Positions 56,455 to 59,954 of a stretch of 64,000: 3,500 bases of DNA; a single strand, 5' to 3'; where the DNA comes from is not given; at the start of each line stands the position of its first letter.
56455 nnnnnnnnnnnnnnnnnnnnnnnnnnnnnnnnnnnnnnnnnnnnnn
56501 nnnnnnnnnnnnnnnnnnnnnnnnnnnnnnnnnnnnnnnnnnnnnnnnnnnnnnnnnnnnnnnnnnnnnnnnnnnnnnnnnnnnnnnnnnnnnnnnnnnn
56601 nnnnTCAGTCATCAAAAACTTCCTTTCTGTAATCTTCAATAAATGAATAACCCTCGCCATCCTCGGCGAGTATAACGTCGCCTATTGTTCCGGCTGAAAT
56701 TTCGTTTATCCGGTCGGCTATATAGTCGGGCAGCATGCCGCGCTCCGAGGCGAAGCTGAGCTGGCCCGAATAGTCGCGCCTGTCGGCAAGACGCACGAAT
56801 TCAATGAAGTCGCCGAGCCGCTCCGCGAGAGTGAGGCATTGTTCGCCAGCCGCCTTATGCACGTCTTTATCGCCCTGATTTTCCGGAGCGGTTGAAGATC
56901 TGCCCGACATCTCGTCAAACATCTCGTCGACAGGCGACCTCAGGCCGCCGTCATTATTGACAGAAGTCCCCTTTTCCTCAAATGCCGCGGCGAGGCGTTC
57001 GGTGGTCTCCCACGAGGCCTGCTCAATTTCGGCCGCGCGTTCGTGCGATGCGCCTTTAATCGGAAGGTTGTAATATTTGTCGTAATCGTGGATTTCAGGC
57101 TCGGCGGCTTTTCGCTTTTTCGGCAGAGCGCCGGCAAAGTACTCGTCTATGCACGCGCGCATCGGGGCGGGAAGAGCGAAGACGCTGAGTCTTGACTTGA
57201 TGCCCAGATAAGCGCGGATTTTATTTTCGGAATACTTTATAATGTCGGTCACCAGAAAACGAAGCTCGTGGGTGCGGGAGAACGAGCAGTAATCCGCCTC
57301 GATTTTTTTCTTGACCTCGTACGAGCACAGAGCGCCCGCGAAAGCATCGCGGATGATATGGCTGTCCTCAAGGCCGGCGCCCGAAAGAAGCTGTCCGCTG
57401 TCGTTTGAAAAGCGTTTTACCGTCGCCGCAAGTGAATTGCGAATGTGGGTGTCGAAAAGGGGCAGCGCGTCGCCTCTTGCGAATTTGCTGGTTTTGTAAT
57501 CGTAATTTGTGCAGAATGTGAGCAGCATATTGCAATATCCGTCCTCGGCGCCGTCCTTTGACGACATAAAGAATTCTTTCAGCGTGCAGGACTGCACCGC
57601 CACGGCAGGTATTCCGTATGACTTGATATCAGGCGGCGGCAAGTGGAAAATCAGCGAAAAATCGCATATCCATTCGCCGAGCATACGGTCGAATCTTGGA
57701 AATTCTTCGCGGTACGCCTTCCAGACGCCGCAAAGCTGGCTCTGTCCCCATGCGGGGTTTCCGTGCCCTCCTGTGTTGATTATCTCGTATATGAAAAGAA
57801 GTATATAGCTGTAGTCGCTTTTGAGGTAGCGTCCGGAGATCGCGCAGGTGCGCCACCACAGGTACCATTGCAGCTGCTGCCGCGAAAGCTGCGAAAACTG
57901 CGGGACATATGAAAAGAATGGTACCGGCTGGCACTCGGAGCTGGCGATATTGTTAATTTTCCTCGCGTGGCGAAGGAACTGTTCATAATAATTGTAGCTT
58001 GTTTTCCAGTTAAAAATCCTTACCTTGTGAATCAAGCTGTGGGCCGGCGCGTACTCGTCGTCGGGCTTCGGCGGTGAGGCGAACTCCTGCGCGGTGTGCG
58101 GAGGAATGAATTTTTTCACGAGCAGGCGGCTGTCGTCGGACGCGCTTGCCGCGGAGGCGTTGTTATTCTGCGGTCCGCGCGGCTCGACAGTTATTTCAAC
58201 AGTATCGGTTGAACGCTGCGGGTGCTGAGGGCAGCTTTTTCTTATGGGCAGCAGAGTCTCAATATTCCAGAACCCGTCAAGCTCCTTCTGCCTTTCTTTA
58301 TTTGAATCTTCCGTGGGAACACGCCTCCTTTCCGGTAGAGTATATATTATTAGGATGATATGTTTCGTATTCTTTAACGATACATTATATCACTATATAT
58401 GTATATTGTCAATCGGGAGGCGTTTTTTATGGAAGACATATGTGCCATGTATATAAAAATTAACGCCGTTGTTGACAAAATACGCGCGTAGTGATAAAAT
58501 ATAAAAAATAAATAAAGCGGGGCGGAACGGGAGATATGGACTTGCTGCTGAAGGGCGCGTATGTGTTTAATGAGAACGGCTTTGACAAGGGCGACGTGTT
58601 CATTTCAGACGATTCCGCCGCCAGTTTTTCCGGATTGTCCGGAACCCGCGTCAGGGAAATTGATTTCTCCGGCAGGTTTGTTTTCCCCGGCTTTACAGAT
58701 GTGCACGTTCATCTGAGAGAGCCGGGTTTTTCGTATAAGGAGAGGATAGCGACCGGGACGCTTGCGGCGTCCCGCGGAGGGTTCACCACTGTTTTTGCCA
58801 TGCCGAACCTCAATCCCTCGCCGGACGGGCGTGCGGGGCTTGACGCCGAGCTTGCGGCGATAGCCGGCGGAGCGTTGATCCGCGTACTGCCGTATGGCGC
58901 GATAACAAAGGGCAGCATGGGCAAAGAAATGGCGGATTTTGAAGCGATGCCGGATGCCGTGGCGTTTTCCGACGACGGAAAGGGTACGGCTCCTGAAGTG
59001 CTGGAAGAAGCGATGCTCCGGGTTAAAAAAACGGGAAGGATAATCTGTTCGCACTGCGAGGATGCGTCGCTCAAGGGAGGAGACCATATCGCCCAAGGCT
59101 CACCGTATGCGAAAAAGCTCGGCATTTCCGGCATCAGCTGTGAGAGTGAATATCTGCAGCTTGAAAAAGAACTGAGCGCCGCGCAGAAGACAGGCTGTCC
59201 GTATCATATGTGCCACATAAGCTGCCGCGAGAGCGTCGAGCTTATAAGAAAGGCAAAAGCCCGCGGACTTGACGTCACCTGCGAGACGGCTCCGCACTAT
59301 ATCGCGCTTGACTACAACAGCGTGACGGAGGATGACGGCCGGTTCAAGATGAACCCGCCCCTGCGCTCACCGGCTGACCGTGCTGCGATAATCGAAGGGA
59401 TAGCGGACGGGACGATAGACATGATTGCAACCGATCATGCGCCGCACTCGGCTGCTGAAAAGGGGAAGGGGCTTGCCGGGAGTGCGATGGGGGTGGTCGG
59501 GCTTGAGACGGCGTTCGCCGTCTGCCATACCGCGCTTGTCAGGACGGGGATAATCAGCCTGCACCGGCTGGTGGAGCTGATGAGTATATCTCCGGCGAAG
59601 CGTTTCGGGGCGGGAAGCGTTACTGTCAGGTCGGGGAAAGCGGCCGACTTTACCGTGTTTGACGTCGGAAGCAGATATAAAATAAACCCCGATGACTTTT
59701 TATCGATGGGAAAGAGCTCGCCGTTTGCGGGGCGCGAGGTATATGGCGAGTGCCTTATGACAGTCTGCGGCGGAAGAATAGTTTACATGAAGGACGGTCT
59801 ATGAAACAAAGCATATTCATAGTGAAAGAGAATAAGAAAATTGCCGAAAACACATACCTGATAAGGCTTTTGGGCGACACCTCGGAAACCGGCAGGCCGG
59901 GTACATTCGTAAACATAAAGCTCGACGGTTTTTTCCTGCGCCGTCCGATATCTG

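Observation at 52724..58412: Three-gene operon: TerB-N/TerB-C protein + DUF2791 (BrxD-type) ATPase + Lhr-like DExH helicase, a Shango-like candidate anti-phage / DNA-processing system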

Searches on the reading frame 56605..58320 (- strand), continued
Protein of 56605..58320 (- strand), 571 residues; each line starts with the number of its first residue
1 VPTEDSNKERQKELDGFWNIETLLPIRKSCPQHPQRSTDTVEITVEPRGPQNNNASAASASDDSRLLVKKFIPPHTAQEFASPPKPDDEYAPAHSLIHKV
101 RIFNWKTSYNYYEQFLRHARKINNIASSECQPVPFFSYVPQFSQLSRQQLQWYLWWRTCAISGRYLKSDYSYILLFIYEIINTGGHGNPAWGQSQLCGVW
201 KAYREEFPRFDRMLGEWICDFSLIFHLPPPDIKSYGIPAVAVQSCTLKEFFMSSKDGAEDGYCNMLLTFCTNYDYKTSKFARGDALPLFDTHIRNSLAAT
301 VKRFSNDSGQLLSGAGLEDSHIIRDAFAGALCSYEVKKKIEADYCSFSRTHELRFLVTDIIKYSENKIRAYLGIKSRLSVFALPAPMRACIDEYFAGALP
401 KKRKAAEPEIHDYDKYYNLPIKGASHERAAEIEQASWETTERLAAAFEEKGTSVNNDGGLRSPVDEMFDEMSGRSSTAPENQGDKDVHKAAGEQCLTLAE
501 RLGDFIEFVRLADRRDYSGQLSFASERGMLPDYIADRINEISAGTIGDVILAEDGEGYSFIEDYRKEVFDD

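Call 69: fold_search(model_id=the predicted structure, library=pdb)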
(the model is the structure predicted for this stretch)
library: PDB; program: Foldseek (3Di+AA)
matches with E <= 10: 165; with E <= 0.001: 0
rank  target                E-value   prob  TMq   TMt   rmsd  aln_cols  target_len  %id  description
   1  6izy                  3.5e-01  0.07  0.10  0.09  19.4       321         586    7  The RNA-dependent RNA polymerase domain of dengue 2 NS5 (released 2019-12-25)
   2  7hkf                  3.9e-01  0.10  0.08  0.08  15.0       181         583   11  Group deposition for crystallographic fragment screening of the NS5 RNA-dependent RNA polymerase from Dengue virus serot (released 2024-10-30)
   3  4mtp_A                4.1e-01  0.13  0.09  0.09  11.4       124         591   13  RdRp from Japanesese Encephalitis Virus (released 2013-12-25)
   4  7i2i                  4.3e-01  0.04  0.09  0.09  24.6       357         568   10  Group deposition for crystallographic fragment screening of the NS5 RNA-dependent RNA polymerase from Dengue virus serot (released 2025-04-02)
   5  7hkd                  4.8e-01  0.09  0.08  0.08  15.0       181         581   11  Group deposition for crystallographic fragment screening of the NS5 RNA-dependent RNA polymerase from Dengue virus serot (released 2024-10-30)
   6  6izx                  5.0e-01  0.13  0.09  0.09  11.2       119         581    8  The RNA-dependent RNA polymerase domain of dengue 2 NS5, bound with RK-0404678 (released 2019-12-25)
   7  7i2d                  5.6e-01  0.09  0.08  0.08  14.9       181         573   10  Group deposition for crystallographic fragment screening of the NS5 RNA-dependent RNA polymerase from Dengue virus serot (released 2025-04-02)
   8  7i2u                  5.6e-01  0.09  0.09  0.09  14.8       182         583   10  Group deposition for crystallographic fragment screening of the NS5 RNA-dependent RNA polymerase from Dengue virus serot (released 2025-04-02)
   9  7i2s                  5.6e-01  0.08  0.08  0.08  14.9       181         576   11  Group deposition for crystallographic fragment screening of the NS5 RNA-dependent RNA polymerase from Dengue virus serot (released 2025-04-02)
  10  4mtp_C                5.9e-01  0.10  0.09  0.09  11.4       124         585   13  RdRp from Japanesese Encephalitis Virus (released 2013-12-25)
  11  7hkt                  5.9e-01  0.09  0.08  0.08  14.8       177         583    9  Group deposition for crystallographic fragment screening of the NS5 RNA-dependent RNA polymerase from Dengue virus serot (released 2024-10-30)
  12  5zqk_A                6.5e-01  0.08  0.09  0.06  14.7       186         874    8  Dengue Virus Non Structural Protein 5 (released 2019-06-12)
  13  7hkc                  6.8e-01  0.09  0.08  0.08  14.9       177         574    9  Group deposition for crystallographic fragment screening of the NS5 RNA-dependent RNA polymerase from Dengue virus serot (released 2024-10-30)
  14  7i28                  6.8e-01  0.08  0.08  0.08  14.9       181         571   11  Group deposition for crystallographic fragment screening of the NS5 RNA-dependent RNA polymerase from Dengue virus serot (released 2025-04-02)
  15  7xd8_A                7.2e-01  0.13  0.09  0.08  10.7       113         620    4  Crystal Structure of Dengue Virus Serotype 2 (DENV2) Polymerase Elongation Complex (Native Form) (released 2022-12-21)
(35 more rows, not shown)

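Call 78: search_protein_families(library=pfam, proteins=[window:56605-58314:-, L086:8001-9647:+], max_evalue=1)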
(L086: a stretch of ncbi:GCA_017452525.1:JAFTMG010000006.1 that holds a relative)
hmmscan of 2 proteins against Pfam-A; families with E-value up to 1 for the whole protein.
window:56605-58314:- (569 aa): 2 families
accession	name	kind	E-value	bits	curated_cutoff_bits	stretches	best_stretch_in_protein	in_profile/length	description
PF13208.11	TerB_N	-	1e-16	61.7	25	1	105-220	25-133/207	TerB N-terminal domain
PF15615.11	TerB_C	-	4.8e-08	33.8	26.3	1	424-566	21-147/148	TerB-C domain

L086:8001-9647:+ (548 aa): 2 families
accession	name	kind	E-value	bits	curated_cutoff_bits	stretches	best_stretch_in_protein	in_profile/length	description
PF13208.11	TerB_N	-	4.1e-18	66.3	25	1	124-251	47-166/207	TerB N-terminal domain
PF15615.11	TerB_C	-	3e-07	31.2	26.3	1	427-543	33-146/148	TerB-C domain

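Call 91: fold_search(model_id=the predicted structure, library=viral)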
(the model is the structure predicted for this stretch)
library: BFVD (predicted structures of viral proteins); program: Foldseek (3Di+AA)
matches with E <= 10: 114; with E <= 0.001: 0
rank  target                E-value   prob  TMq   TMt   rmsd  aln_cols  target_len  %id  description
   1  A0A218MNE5            2.4e-01  0.03  0.08  0.07  34.4       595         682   10  Uncharacterized protein [uncultured virus]
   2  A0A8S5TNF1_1          5.1e-01  0.03  0.08  0.04  37.1       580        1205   10  Large polyvalent protein-associated domain-containing protein [Podoviridae sp. ct90d35]
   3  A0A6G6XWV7            9.1e-01  0.03  0.06  0.12  31.2       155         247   11  (no name in the UniProt tables at hand)
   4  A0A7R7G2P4            1.1e+00  0.02  0.08  0.07  23.8       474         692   10  (no name in the UniProt tables at hand)
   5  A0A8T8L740            1.2e+00  0.05  0.07  0.14  29.0       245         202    8  (no name in the UniProt tables at hand)
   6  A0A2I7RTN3            1.3e+00  0.05  0.06  0.11  30.1       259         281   12  (no name in the UniProt tables at hand)
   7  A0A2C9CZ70            1.4e+00  0.03  0.07  0.07  27.2       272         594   11  Uncharacterized protein [Yersinia phage fHe-Yen9-03]
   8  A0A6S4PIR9            1.4e+00  0.03  0.08  0.07  20.6       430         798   11  Uncharacterized protein [uncultured phage_MedDCM-OCT-S31-C1]
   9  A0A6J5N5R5            1.7e+00  0.14  0.12  0.28  10.3       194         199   11  Gp6 domain containing protein [uncultured Caudovirales phage]
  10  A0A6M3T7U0            1.7e+00  0.06  0.05  0.14  27.6       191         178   13  (no name in the UniProt tables at hand)
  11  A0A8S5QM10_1          1.7e+00  0.01  0.07  0.05  35.5       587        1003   10  Uncharacterized protein [Ackermannviridae sp. ctQad106]
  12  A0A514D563            1.8e+00  0.04  0.09  0.11  18.5       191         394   10  Uncharacterized protein [Arenavirus sp.]
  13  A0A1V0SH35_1          1.8e+00  0.03  0.11  0.06  28.7       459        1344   10  DUF3638 domain-containing protein [Hokovirus HKV1]
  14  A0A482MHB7            1.9e+00  0.04  0.06  0.15  21.3       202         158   12  Uncharacterized protein [Serratia phage Serbin]
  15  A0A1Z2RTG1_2          1.9e+00  0.02  0.06  0.04  27.6       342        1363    9  (no name in the UniProt tables at hand)
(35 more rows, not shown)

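Call 105: search_protein_representatives(protein=window:56605-58314:-)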
Query: 569 residues. Proteins with E-value up to 0.001 (for the whole library): 2058; up to 1e-10: 1126; up to 1e-30: 432. The best 150 are listed.
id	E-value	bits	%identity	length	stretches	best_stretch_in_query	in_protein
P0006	1.8e-221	753.0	61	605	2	58-569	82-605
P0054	3.0e-143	494.8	47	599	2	54-567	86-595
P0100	5.7e-136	470.7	43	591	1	5-564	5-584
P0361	1.5e-133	462.8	47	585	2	58-449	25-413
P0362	1.9e-130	452.5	47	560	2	3-448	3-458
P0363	6.1e-129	447.5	44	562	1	4-564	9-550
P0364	1.3e-128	446.4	44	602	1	13-562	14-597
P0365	3.5e-127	441.7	44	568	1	7-564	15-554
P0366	4.0e-126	438.2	45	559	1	6-563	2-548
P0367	2.8e-125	435.5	43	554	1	2-563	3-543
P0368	6.3e-125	434.3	41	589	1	5-564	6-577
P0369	1.3e-123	430.0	47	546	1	5-567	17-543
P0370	6.6e-119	414.4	43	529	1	6-549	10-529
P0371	3.1e-118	412.2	43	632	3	66-449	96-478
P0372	3.4e-118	412.1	42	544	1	6-564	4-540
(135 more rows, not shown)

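Call 106: search_protein_families(library=padloc, alignment_id=A7, max_evalue=0.00001)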
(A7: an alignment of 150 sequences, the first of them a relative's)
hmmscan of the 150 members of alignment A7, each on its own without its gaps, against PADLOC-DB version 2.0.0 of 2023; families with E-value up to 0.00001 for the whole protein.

A. member 1, L081:7268-8608:- (446 aa): 0 families

B. families by the number of members that match (of 150 scanned): 89 families (the first 25 are shown)
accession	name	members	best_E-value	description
PDLC04134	mad2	3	1.3e-18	mads_2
PDLC04140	mad8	2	3.1e-34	mads_8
PDLC02806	SspH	1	2.2e-61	SspH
PDLC00132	GajB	1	1.5e-55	UrvD helicase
PDLC02804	SspH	1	6.9e-48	SspH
PDLC00117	GajB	1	3.7e-42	UrvD helicase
PDLC00114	GajB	1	9e-42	UrvD helicase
PDLC04135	mad3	1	2.9e-41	mads_3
PDLC03802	RTasHel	1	1.6e-39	DRT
PDLC00123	GajB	1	2.8e-35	UrvD helicase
PDLC00122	GajB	1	1.2e-33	UrvD helicase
PDLC04639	PDC-M41B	1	4.2e-32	-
PDLC04569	PDC-M30B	1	4.2e-32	-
PDLC00103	GajB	1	6.7e-30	UrvD helicase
PDLC00130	GajB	1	2.3e-28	UrvD helicase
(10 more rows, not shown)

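Call 108: search_protein_families(library=pfam, alignment_id=A7, max_evalue=0.00001)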
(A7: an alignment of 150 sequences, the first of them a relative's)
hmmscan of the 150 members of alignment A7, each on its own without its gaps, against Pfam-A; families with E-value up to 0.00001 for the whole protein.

A. member 1, L081:7268-8608:- (446 aa): 1 family
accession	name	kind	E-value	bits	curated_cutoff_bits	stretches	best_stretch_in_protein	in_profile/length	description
PF04468.17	PSP1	-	1.2e-37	128.5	27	1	218-301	3-86/86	PSP1 C-terminal conserved region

B. families by the number of members that match (of 150 scanned): 135 families (the first 25 are shown)
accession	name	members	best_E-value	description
PF01261.30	AP_endonuc_2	3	8e-34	Xylose isomerase-like TIM barrel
PF01926.29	MMR_HSR1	3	8.9e-24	50S ribosome-binding GTPase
PF02421.24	FeoB_N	3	6.7e-09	Ferrous iron transport protein B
PF01411.24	tRNA-synt_2c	2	9.5e-195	tRNA synthetases class II (A)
PF02811.25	PHP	2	5.1e-57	PHP domain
PF13306.12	LRR_5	2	3.5e-39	BspA type Leucine rich repeat region (6 copies)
PF13361.12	UvrD_C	2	2.4e-32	UvrD-like helicase C-terminal domain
PF01790.23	LGT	2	1.3e-25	Prolipoprotein diacylglyceryl transferase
PF04055.27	Radical_SAM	2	1.8e-20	Radical SAM superfamily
PF02073.20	Peptidase_M29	1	4.6e-144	Thermophilic metalloprotease (M29)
PF01795.25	Methyltransf_5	1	2.6e-125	MraW methylase family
PF03186.18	CobD_Cbib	1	2.1e-107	CobD/Cbib protein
PF07733.18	DNA_pol3_alpha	1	3.8e-99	Bacterial DNA polymerase III alpha NTPase domain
PF01116.26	F_bP_aldolase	1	3.1e-90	Fructose-bisphosphate aldolase class-II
PF01430.24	HSP33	1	8.9e-83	Hsp33 protein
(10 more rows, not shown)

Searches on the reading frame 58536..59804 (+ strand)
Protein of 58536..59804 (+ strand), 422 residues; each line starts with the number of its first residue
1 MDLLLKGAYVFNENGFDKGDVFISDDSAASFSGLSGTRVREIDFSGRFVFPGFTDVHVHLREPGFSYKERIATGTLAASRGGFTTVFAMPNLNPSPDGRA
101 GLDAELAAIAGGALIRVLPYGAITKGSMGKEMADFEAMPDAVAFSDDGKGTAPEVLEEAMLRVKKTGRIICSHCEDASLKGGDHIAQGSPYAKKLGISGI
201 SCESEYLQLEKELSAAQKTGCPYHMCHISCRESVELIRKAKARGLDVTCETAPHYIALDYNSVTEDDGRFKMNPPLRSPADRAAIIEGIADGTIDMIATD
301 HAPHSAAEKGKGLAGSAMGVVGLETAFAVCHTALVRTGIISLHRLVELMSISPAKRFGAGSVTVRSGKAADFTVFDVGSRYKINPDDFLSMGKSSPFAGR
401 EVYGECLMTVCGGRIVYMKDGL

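Call 18: find_related_loci(query=window:58536-59804:+, collection=genome_contigs, flank=10000)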
Query window:58536-59804:+ (422 aa) in genome_contigs; peptide patterns used: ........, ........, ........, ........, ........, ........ (x = any residue, [..] = any of these).
600 stretches matched a pattern (row limit reached: there are more); 595 encode a relative of the query (tblastn E <= 1e-3); the best 80 are kept; 80 distinct loci.
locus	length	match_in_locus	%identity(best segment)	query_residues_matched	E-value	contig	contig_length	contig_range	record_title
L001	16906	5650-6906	73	1-422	0e+0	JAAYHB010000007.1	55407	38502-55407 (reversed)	MAG: Clostridiales bacterium isolate AS09scLD_304 49116_AS09, whole genome shotgun sequence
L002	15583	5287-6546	55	1-420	1e-152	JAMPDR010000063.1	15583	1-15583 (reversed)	MAG: Ruminococcus sp. isolate NALB_7823_32 Scaffold_#63__SCF_063___15583_bp, whole genome shotgun sequence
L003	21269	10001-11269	54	1-422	8e-150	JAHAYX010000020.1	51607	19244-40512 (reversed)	MAG: Clostridiaceae bacterium isolate MB2.102 k127_51502, whole genome shotgun sequence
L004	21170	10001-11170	59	27-420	5e-150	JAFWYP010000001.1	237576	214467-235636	MAG: Clostridia bacterium isolate RGIG6189 Sheep_Rectum-1__c11501, whole genome shotgun sequence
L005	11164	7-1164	59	31-420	1e-149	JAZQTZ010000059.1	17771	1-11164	MAG: Acutalibacteraceae bacterium isolate T1900045184_TC20190180.MAGScoT_cleanbin_000036 SGB_5257_k141_3685010, whole ge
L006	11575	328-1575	55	2-417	7e-149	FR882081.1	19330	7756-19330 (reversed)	Ruminococcus sp. CAG:563 genomic scaffold, scf102, whole genome shotgun sequence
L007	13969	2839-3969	61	42-419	2e-148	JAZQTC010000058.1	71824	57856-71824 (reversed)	MAG: Acutalibacteraceae bacterium isolate T1900045194_TC20190190.MAGScoT_cleanbin_000014 SGB_5305_k141_1036379, whole ge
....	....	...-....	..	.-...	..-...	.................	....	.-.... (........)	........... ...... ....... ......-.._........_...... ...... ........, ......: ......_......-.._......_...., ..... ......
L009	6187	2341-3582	55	1-420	8e-146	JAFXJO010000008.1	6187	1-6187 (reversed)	MAG: Clostridia bacterium isolate RGIG6473 Sheep_Rectum.Co__c86460, whole genome shotgun sequence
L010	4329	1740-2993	53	1-417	4e-147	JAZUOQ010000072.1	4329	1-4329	MAG: Eubacteriales bacterium isolate T1900044872_TS20190338.MAGScoT_cleanbin_000013 SGB_3170_k141_1051090, whole genome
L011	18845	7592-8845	55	1-417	1e-143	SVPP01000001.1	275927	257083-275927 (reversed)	MAG: Oscillospiraceae bacterium isolate SIG594 NODE_391_length_275927_cov_2.490624, whole genome shotgun sequence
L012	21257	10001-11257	54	4-420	4e-143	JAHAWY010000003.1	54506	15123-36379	MAG: Oscillospiraceae bacterium isolate 61 k127_495670, whole genome shotgun sequence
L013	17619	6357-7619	53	1-419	4e-143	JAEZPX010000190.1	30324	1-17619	MAG: Bacillota bacterium isolate OH_CFB_67 k127_1483331, whole genome shotgun sequence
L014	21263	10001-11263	53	1-419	5e-143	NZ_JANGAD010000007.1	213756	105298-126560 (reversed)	Anaerotignum propionicum strain DFI.7.94 IKIGPNOA_7, whole genome shotgun sequence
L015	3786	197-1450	54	1-417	3e-147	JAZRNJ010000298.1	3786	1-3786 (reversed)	MAG: Acutalibacteraceae bacterium isolate T1900045410_YK20190100.MAGScoT_cleanbin_000034 SGB_7008_k141_3490450, whole ge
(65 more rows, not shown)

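Call 95: search_protein_families(library=pfam, proteins=[window:58536-59804:+], max_evalue=0.01)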
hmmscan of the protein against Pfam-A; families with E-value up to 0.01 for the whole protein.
window:58536-59804:+ (422 aa): 3 families
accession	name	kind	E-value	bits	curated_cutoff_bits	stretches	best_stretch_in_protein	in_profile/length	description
PF01979.26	Amidohydro_1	-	5.2e-26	92.1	25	1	48-416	1-345/345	Amidohydrolase family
PF07969.17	Amidohydro_3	-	1.3e-12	48.4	29.7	2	296-417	370-472/472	Amidohydrolase family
PF12890.13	DHOase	-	1.8e-10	41.5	21.2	1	47-233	2-142/142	Dihydro-orotase-like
